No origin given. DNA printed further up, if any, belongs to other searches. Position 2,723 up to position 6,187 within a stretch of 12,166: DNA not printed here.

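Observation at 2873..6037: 1054-aa orphan protein: huge helical cytoplasmic domain plus C-terminal 4-TM bundle, no recognisable catalytic or NTPase motifs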

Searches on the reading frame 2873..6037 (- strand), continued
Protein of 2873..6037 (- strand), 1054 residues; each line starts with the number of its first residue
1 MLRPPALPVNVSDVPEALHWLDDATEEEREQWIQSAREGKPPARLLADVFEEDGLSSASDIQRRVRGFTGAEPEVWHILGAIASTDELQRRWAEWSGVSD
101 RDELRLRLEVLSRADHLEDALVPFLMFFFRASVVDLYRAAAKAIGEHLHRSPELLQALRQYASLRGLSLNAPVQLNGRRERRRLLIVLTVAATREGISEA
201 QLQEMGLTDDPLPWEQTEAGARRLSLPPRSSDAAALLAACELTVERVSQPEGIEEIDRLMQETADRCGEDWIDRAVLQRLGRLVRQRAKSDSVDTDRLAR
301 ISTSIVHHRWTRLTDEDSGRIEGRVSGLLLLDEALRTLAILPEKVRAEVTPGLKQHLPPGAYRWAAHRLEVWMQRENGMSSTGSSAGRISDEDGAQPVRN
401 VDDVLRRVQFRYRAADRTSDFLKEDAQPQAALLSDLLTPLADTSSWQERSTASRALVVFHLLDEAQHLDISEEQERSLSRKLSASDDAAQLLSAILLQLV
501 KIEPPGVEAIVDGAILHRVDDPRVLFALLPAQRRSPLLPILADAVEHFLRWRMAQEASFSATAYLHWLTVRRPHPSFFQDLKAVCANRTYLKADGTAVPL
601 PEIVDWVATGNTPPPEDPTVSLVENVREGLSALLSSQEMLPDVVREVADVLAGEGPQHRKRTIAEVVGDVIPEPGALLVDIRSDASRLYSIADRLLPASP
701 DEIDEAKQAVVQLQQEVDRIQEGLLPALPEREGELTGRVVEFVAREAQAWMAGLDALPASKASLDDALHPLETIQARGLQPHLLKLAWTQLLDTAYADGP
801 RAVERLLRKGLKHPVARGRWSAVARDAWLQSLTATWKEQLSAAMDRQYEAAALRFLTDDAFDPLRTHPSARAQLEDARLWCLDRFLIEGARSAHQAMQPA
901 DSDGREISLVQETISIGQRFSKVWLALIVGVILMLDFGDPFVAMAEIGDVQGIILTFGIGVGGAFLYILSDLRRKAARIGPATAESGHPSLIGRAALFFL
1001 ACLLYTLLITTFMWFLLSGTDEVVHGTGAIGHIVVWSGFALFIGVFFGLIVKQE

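Call 91: search_protein_families(library=padloc, proteins=[L008:12007-14238:-, L008:14320-17535:-, L009:8354-9394:-, L010:8196-9827:-, L010:13242-13955:-, L011:13028-14176:-, L011:7514-9007:+, L026:13226-17014:+, L022:7903-9900:+], max_evalue=0.001)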
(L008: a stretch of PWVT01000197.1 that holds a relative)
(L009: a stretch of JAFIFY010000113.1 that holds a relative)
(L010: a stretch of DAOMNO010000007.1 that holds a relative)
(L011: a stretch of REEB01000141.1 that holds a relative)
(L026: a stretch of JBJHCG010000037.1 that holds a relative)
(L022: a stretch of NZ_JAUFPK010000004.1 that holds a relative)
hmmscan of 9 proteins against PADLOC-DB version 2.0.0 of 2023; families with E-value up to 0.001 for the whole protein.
L008:12007-14238:- (743 aa): 0 families

L008:14320-17535:- (1071 aa): 0 families

L009:8354-9394:- (346 aa): 0 families

L010:8196-9827:- (543 aa): 0 families

L010:13242-13955:- (237 aa): 0 families

L011:13028-14176:- (382 aa): 0 families

L011:7514-9007:+ (497 aa): 0 families

L026:13226-17014:+ (1262 aa): 0 families

L022:7903-9900:+ (665 aa): 0 families

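Call 92: search_protein_families(library=pfam, proteins=[L008:12007-14238:-, L008:14320-17535:-, L009:8354-9394:-, L010:8196-9827:-, L010:13242-13955:-, L011:13028-14176:-, L011:7514-9007:+], max_evalue=0.0001)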
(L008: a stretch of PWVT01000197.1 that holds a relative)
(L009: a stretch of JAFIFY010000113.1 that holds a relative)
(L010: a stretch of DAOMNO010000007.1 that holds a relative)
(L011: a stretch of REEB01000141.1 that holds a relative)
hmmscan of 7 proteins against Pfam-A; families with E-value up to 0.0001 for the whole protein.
L008:12007-14238:- (743 aa): 0 families

L008:14320-17535:- (1071 aa): 1 family
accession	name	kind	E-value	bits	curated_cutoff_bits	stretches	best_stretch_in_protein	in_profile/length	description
PF03797.25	Autotransporter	-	3.6e-54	184.6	26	1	804-1051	4-255/255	Autotransporter beta-domain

L009:8354-9394:- (346 aa): 1 family
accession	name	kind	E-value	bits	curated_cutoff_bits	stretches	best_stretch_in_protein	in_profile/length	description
PF05982.17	Sbt_1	-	3e-114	381.9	27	1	34-340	3-307/308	Na+-dependent bicarbonate transporter superfamily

L010:8196-9827:- (543 aa): 4 families
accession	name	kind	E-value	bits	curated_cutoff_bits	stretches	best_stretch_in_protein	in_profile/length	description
PF01408.29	GFO_IDH_MocA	-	7.4e-18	65.8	24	1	158-288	1-117/120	Oxidoreductase family, NAD-binding Rossmann fold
PF22725.1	GFO_IDH_MocA_C3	-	5.1e-12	46.3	27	1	363-454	31-123/124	GFO/IDH/MocA C-terminal domain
PF02894.22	GFO_IDH_MocA_C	-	1.1e-11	45.4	22.9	1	328-528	25-213/218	Oxidoreductase family, C-terminal alpha/beta domain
PF19051.5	GFO_IDH_MocA_C2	-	6.5e-07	29.6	23.3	1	334-539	42-233/254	Oxidoreductase family, C-terminal alpha/beta domain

L010:13242-13955:- (237 aa): 1 family
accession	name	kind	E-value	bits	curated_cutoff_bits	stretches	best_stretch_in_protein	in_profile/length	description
PF00834.25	Ribul_P_3_epim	-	6.6e-63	212.1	21.1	1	28-222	2-198/198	Ribulose-phosphate 3 epimerase family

L011:13028-14176:- (382 aa): 2 families
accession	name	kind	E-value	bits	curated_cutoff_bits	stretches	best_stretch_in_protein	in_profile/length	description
PF01408.29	GFO_IDH_MocA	-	2e-20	74.1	24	1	47-158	10-120/120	Oxidoreductase family, NAD-binding Rossmann fold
PF22725.1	GFO_IDH_MocA_C3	-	1.3e-08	35.3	27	1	194-280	47-123/124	GFO/IDH/MocA C-terminal domain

L011:7514-9007:+ (497 aa): 0 families
